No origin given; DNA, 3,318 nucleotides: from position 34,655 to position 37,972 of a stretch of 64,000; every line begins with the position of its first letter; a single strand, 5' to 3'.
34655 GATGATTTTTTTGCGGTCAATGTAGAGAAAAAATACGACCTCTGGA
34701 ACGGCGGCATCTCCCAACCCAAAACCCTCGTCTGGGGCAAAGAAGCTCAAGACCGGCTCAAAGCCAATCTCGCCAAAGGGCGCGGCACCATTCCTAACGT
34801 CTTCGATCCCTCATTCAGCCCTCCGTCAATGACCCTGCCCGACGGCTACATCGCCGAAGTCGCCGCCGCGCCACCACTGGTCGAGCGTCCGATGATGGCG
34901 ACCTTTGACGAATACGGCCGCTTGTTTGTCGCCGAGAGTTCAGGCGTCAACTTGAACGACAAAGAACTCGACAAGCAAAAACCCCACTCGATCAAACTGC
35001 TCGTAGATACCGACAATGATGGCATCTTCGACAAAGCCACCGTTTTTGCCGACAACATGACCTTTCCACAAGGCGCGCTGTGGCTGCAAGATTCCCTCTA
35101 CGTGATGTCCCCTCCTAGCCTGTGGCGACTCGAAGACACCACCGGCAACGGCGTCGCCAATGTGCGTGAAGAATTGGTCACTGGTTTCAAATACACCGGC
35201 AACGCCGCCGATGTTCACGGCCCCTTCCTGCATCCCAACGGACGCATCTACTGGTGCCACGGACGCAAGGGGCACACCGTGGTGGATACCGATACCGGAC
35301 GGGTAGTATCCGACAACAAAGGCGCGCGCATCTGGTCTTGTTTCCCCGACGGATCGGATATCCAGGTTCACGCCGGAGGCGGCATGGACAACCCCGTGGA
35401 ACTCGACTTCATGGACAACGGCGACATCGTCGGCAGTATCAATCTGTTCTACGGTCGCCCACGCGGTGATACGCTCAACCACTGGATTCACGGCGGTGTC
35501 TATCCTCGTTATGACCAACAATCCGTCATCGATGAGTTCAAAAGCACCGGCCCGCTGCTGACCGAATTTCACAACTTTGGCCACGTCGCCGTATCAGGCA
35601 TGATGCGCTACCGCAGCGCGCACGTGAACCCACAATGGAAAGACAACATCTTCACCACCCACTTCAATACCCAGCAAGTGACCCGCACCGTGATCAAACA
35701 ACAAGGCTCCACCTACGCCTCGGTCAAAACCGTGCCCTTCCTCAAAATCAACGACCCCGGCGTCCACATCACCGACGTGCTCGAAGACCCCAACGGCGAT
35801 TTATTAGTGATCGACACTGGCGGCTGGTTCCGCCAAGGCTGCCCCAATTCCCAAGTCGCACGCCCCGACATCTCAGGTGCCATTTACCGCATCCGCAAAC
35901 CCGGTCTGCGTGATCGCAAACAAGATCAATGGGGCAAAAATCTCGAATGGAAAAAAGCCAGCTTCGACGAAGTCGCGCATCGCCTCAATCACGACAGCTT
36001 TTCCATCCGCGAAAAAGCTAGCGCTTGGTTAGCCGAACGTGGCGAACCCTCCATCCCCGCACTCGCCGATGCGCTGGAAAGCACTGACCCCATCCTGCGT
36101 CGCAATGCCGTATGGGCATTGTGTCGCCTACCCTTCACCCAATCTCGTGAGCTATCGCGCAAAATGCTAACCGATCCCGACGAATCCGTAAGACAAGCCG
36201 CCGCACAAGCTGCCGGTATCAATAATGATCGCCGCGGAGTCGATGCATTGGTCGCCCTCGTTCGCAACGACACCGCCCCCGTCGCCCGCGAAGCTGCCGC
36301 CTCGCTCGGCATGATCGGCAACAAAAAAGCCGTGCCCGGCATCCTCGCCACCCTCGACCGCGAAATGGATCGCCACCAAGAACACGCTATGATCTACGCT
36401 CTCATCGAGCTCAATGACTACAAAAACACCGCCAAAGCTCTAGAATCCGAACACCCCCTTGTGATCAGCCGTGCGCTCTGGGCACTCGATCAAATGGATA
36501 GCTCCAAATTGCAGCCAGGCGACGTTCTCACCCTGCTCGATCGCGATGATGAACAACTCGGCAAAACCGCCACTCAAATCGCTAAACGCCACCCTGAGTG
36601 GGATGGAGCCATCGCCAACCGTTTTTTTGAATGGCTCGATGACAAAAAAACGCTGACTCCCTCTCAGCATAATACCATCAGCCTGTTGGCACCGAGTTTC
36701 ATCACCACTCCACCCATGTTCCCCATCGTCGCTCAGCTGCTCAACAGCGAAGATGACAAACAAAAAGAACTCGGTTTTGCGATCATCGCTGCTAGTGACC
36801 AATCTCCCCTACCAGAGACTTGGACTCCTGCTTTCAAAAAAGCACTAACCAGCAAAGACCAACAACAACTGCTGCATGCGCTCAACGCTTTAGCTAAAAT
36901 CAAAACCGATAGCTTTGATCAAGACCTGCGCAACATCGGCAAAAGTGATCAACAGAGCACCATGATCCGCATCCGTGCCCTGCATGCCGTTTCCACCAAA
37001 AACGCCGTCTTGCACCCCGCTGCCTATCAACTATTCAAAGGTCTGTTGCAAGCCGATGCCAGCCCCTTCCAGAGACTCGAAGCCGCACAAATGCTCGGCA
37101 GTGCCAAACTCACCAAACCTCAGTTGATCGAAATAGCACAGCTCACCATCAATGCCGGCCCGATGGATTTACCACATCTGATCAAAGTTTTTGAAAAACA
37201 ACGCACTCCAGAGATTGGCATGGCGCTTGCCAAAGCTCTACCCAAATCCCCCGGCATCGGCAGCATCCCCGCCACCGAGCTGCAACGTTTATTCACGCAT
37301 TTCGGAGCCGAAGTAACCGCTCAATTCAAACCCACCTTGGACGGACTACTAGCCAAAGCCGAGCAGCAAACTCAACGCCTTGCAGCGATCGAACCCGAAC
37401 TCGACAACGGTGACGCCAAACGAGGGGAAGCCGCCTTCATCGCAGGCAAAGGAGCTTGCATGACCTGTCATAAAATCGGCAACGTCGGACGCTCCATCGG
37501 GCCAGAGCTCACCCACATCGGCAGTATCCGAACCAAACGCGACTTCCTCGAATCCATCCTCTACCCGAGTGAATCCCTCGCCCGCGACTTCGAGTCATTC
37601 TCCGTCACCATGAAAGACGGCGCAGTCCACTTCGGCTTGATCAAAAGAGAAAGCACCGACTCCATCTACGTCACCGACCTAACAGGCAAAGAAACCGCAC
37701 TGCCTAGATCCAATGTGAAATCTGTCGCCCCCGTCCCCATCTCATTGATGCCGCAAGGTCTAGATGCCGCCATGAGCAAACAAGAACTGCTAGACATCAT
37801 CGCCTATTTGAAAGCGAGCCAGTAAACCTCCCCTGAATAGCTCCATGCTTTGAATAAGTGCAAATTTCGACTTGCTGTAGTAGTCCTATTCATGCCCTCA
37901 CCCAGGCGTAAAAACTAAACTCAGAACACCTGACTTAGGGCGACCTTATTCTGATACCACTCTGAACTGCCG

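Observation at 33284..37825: Single-polypeptide fusion of a sulfatase with a PVC-type dehydrogenase / HEAT / cytochrome c module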

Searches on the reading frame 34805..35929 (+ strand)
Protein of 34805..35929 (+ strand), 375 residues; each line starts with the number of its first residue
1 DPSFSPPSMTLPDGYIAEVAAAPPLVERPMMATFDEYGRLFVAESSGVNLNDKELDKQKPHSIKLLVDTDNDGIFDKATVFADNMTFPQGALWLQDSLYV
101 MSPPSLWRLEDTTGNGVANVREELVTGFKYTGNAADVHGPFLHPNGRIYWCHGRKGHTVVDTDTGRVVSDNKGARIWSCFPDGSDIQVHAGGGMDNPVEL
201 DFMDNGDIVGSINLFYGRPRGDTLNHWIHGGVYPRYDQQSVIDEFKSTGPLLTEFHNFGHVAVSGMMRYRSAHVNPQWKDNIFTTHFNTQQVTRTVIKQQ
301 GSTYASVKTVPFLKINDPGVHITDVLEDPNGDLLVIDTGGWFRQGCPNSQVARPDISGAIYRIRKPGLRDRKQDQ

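Call 41: search_solved_structures(query=A3, max_evalue=10, show_alignments=4)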
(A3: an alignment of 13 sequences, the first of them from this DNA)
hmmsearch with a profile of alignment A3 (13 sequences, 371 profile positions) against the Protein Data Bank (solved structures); distinct sequences matched with E-value up to 10: 7.
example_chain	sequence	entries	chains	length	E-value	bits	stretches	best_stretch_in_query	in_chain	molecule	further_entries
7qrw_A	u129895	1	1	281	0.0034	19.4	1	269-337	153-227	Isoform 4 of Tripartite motif-containing protein 3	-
3v4p_A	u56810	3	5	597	0.3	13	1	24-76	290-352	Integrin alpha-4 | Integrin alpha4 subunit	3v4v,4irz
6f3t_A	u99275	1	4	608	0.7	11.8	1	130-199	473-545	Transcription initiation factor TFIID subunit 5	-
9p95_A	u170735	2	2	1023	0.91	11.4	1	24-76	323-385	Integrin alpha-4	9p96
30ff_DE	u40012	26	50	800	1.1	11.2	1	130-199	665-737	Transcription initiation factor TFIID subunit 5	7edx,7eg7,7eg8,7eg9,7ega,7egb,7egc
6mzc_G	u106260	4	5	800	1.1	11.1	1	130-199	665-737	Transcription initiation factor TFIID subunit 5 | Transcription initiation factor TFIID subunit 5,TAF5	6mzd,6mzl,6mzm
2kff_A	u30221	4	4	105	1.7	10.6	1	46-79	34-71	EH domain-containing protein 1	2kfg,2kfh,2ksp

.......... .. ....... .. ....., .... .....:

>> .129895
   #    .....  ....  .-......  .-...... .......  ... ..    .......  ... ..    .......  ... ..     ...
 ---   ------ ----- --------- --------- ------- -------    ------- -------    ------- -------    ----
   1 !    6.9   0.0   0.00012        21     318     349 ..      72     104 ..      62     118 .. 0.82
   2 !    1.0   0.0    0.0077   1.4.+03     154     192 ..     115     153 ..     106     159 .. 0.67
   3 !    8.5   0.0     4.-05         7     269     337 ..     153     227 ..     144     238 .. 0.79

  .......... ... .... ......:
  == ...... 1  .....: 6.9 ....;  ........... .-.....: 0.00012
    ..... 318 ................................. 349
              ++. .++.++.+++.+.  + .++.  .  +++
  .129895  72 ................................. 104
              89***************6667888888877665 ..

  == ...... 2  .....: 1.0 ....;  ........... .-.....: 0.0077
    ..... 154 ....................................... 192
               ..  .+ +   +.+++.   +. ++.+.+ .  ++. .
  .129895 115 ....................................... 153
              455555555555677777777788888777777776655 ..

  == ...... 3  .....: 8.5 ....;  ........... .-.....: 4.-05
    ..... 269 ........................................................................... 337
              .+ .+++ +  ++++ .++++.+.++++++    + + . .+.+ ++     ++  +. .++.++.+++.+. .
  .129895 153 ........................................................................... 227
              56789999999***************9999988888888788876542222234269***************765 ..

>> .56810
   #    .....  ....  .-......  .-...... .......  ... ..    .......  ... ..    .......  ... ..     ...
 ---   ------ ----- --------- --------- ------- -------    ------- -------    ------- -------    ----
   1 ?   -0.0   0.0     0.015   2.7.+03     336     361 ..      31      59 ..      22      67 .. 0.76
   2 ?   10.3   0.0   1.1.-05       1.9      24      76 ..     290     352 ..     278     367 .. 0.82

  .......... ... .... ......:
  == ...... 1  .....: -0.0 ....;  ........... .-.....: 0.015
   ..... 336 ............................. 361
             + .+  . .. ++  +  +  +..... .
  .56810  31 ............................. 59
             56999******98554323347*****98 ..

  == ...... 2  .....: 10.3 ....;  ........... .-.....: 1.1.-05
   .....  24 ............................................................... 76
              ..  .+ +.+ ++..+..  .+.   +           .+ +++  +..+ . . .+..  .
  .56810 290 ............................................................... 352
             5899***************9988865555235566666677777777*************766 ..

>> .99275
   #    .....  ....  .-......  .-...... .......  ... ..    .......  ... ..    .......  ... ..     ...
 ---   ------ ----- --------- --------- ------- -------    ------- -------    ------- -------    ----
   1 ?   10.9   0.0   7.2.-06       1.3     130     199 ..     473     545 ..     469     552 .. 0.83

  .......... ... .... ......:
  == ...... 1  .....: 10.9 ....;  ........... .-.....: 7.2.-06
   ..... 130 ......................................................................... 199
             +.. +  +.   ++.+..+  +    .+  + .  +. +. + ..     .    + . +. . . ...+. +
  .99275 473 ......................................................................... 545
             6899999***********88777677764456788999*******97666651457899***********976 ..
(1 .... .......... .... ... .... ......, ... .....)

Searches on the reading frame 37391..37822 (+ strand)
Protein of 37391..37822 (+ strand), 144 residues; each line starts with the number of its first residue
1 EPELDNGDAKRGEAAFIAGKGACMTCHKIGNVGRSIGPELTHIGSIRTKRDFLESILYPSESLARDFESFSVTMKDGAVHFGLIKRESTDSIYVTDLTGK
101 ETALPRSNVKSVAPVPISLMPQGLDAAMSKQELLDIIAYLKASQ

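Call 85: search_solved_structures(query=window:37391-37822:+, max_evalue=0.01, show_alignments=1)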
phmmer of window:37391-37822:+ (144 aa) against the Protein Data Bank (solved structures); distinct sequences matched with E-value up to 0.01: 3.
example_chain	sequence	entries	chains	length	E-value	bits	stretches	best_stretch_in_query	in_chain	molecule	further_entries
7zs0_A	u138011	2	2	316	5.8e-22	81.6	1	11-142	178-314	Hypothetical (Diheme) protein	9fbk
7zs1_A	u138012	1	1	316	3.9e-21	78.9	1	11-142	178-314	Hypothetical (Diheme) protein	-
7zs2_A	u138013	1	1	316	5.5e-21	78.4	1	11-142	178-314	Hypothetical (Diheme) protein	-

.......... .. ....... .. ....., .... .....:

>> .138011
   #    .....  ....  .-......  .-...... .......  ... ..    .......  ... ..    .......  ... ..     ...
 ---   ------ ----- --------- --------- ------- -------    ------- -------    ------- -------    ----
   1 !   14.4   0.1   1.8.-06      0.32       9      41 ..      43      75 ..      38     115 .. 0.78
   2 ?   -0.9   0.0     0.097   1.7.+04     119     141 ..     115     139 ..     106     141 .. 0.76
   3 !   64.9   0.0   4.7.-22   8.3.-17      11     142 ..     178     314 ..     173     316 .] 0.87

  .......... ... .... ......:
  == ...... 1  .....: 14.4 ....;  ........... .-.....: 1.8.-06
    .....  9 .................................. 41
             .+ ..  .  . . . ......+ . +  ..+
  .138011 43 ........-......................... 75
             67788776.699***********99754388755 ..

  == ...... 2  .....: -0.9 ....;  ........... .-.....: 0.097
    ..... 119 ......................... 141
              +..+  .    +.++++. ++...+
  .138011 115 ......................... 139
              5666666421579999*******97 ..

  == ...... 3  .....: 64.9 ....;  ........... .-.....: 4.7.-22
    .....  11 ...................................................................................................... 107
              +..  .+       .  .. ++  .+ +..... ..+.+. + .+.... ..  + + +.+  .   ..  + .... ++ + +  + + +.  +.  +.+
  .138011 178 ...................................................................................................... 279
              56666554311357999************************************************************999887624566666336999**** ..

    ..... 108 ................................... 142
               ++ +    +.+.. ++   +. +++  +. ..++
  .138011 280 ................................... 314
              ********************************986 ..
